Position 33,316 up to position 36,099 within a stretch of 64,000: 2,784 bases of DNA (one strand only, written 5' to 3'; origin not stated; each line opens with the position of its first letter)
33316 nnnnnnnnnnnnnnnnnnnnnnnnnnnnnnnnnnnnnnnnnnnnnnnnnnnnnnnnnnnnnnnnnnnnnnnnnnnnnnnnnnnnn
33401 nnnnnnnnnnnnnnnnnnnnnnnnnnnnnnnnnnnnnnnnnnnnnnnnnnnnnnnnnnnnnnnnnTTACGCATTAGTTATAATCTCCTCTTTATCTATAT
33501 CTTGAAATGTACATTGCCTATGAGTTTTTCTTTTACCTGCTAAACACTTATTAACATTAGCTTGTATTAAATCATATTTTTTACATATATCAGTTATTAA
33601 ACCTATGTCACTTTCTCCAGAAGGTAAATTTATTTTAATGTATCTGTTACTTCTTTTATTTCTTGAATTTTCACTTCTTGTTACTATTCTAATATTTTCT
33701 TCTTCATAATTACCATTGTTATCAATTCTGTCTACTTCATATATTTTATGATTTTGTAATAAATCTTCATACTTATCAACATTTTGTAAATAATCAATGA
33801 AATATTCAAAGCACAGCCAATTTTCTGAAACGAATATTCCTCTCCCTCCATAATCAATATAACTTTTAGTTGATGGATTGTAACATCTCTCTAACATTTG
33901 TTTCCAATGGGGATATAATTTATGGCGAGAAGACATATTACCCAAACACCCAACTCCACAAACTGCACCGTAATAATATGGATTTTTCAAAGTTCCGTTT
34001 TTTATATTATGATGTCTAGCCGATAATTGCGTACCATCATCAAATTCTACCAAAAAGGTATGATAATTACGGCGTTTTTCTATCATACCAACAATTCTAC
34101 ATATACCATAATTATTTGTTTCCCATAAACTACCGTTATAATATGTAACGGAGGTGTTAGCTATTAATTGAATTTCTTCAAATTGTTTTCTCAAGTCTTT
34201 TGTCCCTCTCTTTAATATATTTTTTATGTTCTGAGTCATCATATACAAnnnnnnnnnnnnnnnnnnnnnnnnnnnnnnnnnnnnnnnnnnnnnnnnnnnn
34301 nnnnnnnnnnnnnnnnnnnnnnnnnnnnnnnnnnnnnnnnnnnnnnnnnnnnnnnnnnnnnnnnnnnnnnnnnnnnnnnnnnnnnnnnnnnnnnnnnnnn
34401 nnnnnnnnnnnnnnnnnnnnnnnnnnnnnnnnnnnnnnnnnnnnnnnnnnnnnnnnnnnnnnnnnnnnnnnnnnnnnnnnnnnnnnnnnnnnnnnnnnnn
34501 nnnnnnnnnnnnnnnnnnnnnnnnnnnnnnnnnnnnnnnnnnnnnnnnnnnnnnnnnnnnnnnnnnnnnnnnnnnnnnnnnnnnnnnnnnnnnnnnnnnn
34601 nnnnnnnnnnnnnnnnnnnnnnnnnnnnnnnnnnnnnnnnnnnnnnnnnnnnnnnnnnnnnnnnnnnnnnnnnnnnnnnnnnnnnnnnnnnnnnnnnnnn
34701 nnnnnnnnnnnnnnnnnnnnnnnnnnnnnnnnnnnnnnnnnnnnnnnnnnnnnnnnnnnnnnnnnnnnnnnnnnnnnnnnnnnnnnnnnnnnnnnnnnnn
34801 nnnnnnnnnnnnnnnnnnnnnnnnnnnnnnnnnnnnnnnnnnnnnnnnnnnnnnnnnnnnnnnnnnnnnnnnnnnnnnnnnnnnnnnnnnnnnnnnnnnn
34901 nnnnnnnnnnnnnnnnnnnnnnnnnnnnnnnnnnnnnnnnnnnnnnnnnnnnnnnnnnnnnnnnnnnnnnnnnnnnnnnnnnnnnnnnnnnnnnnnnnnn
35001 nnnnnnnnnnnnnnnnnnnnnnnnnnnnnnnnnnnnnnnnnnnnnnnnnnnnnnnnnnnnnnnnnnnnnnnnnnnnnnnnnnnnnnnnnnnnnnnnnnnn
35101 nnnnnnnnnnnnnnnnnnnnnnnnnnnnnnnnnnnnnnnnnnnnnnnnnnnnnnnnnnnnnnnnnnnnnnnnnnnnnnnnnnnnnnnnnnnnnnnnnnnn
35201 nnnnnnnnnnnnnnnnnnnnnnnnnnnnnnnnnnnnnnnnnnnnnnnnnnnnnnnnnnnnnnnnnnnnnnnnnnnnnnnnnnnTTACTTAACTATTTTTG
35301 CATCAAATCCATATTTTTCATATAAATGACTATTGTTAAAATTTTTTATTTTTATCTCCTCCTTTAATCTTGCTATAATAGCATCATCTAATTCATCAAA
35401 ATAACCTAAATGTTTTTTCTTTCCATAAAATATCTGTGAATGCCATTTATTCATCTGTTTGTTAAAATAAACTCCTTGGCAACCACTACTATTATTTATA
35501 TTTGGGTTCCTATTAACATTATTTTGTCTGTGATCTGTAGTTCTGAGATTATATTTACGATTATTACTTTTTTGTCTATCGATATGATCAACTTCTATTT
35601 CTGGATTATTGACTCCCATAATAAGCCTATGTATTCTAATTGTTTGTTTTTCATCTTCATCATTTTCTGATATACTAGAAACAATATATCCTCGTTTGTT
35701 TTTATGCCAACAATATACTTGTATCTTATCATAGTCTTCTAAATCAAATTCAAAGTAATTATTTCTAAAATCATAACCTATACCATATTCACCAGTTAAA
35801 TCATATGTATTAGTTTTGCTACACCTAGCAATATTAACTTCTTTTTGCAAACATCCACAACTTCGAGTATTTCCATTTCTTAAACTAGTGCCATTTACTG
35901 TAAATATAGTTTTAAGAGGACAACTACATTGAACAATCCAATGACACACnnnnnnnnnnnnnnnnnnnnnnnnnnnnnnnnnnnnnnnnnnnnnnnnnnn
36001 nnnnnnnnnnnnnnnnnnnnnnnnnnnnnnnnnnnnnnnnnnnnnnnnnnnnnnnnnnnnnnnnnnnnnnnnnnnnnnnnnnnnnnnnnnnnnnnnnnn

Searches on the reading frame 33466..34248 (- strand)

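Call 53: search_protein_families(library=phrogs, proteins=[window:33466-34248:-], max_evalue=0.00001)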
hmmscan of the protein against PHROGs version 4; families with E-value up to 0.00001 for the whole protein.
window:33466-34248:- (260 aa): 6 families
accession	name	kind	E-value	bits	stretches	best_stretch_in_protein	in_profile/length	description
phrog_2081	-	DNA, RNA and nucleotide metabolism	3.9e-38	132.7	1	56-250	43-250/433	HNH endonuclease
phrog_374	-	DNA, RNA and nucleotide metabolism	1.7e-32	114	1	83-213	257-366/617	HNH endonuclease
phrog_3377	-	DNA, RNA and nucleotide metabolism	6.2e-26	92.5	1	106-237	9-128/196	HNH endonuclease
phrog_8790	-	DNA, RNA and nucleotide metabolism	5.8e-23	83.1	1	106-213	20-113/241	restriction endonuclease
phrog_953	-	DNA, RNA and nucleotide metabolism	5.4e-13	50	1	105-202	218-309/420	HNH endonuclease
phrog_28742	-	unknown function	1.2e-07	33.1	1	108-206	20-113/165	-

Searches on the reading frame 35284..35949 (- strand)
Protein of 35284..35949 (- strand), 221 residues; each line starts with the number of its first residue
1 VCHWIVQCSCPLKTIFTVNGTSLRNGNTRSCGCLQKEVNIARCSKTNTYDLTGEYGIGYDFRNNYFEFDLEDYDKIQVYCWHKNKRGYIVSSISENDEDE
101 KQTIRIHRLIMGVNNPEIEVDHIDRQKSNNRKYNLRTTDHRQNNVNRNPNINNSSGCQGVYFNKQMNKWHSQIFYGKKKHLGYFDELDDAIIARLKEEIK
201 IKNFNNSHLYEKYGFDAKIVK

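Call 54: search_protein_families(library=phrogs, proteins=[window:35284-35949:-], max_evalue=0.00001)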
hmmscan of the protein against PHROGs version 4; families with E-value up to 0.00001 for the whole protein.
window:35284-35949:- (221 aa): 9 families
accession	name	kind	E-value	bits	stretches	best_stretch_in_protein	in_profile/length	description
phrog_99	-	DNA, RNA and nucleotide metabolism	2.6e-35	123.8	1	69-208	116-266/383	HNH endonuclease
phrog_4578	-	DNA, RNA and nucleotide metabolism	1.1e-20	74.9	1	101-203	13-116/130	HNH endonuclease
phrog_374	-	DNA, RNA and nucleotide metabolism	6.3e-20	72.5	1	4-214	221-419/617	HNH endonuclease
phrog_3593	-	DNA, RNA and nucleotide metabolism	2.5e-12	47.9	1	114-197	107-190/210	HNH endonuclease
phrog_953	-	DNA, RNA and nucleotide metabolism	8.7e-09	36.2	1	142-200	300-360/420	HNH endonuclease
phrog_13470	-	DNA, RNA and nucleotide metabolism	4.8e-07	31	1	102-198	47-139/152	HNH endonuclease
phrog_24751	-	DNA, RNA and nucleotide metabolism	9.2e-07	30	1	153-195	7-50/65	HNH endonuclease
phrog_59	-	DNA, RNA and nucleotide metabolism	1.4e-06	29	1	80-216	160-306/423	HNH endonuclease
phrog_959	-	DNA, RNA and nucleotide metabolism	2.8e-06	28.1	1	82-150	38-109/138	HNH endonuclease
